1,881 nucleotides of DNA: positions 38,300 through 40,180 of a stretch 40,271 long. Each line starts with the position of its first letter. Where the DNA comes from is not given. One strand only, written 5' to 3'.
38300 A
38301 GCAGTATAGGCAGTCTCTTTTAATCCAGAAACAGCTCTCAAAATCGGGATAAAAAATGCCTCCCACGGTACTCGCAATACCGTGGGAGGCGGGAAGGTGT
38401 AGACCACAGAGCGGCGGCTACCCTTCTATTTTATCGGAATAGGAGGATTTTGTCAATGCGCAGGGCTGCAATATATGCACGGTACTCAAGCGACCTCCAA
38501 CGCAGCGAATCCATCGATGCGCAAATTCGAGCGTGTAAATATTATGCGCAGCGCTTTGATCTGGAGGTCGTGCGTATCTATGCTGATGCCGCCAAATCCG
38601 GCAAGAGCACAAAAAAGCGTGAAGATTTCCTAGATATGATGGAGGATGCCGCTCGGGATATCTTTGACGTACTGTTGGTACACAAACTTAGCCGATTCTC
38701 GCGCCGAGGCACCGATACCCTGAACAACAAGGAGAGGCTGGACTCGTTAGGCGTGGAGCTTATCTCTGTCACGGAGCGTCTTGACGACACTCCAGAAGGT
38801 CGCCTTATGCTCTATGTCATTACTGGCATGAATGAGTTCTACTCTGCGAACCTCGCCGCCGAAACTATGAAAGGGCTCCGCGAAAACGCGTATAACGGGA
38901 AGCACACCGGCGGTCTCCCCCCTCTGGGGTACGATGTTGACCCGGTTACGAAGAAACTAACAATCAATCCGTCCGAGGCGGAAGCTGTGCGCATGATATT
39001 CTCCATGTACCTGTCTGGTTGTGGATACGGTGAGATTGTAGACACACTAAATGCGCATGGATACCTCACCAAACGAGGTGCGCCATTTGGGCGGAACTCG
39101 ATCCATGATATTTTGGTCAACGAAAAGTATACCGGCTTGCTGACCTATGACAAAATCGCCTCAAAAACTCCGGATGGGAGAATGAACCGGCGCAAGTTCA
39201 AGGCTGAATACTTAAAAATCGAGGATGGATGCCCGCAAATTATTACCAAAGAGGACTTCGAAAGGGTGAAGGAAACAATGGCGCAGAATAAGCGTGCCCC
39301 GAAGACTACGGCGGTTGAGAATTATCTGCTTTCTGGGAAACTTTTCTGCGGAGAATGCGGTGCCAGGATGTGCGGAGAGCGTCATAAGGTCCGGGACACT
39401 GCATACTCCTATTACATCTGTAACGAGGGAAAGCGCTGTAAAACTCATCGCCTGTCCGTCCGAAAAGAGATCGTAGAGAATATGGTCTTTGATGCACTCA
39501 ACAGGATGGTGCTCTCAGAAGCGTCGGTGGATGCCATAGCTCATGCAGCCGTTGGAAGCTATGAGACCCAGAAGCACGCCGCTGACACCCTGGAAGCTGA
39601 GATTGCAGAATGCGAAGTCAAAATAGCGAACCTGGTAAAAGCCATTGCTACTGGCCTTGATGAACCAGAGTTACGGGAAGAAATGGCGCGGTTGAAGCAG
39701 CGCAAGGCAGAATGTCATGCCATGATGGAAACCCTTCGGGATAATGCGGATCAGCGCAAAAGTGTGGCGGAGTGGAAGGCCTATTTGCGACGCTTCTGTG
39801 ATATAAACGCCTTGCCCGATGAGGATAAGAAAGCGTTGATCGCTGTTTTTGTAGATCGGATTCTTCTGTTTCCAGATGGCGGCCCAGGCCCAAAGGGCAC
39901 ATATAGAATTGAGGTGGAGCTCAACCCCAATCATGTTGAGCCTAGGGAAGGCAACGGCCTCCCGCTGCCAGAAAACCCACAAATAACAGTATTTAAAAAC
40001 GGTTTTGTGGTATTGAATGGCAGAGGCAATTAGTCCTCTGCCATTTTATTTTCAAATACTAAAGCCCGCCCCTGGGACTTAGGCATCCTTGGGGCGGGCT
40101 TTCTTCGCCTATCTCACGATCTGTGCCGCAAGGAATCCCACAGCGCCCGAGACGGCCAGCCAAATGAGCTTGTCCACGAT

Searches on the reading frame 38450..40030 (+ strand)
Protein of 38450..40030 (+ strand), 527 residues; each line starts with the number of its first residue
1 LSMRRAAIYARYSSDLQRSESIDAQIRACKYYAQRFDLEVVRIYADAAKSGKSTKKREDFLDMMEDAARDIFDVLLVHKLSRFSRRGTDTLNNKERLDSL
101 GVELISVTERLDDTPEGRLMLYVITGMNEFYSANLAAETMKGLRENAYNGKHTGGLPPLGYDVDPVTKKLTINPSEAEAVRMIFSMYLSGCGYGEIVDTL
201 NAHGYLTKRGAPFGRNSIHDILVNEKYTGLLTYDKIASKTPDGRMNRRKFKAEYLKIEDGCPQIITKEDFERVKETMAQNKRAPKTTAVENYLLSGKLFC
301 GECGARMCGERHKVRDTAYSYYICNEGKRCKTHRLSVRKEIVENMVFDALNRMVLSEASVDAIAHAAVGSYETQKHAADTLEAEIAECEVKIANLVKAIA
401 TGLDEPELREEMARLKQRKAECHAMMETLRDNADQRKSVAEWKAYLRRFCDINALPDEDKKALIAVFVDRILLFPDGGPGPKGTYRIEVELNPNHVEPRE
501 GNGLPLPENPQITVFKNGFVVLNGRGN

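Call 4: search_protein_families(library=pfam, proteins=[window:38450-40030:+], max_evalue=0.01)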
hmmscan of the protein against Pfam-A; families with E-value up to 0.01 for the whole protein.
window:38450-40030:+ (527 aa): 4 families
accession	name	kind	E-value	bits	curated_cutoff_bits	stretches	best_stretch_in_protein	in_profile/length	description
PF00239.26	Resolvase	-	4.6e-31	108.3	23.3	1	6-151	1-144/145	Resolvase, N terminal domain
PF07508.19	Recombinase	-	4.4e-22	78.7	21.1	1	174-280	1-102/102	Recombinase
PF13408.12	Zn_ribbon_recom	-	4.4e-11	43.4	25.3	1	293-351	1-58/58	Recombinase zinc beta ribbon domain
PF16326.10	ABC_tran_CTD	-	0.0024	18.5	32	1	374-427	6-62/69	ABC transporter C-terminal domain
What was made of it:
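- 38456..40033 (+): Large serine recombinase (integrase). The attP crossover lies at about 39963-39975, inside its 3' end. Pfam Resolvase, Recombinase and Zn_ribbon_recom (call 4).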

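Call 5: search_protein_families(library=padloc, proteins=[window:38450-40030:+], max_evalue=0.01)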
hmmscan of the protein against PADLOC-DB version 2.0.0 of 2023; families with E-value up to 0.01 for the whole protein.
window:38450-40030:+ (527 aa): 0 families

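Call 34: find_related_loci(query=window:38456-40030:+, collection=viral_contigs, flank=5000)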
Query window:38456-40030:+ (525 aa) in viral_contigs; peptide patterns used: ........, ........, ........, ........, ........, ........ (x = any residue, [..] = any of these).
19 stretches matched a pattern; 1 encode a relative of the query (tblastn E <= 1e-3); 1 distinct loci.
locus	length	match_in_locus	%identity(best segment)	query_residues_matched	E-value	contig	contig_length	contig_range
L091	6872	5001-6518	68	1-506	0e+0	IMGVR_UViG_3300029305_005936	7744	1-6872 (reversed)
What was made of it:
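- Tried and rejected: Integrase-based search of IMG/VR for SNIPE-less relatives: only one locus, L091, though it was informative (call 34).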
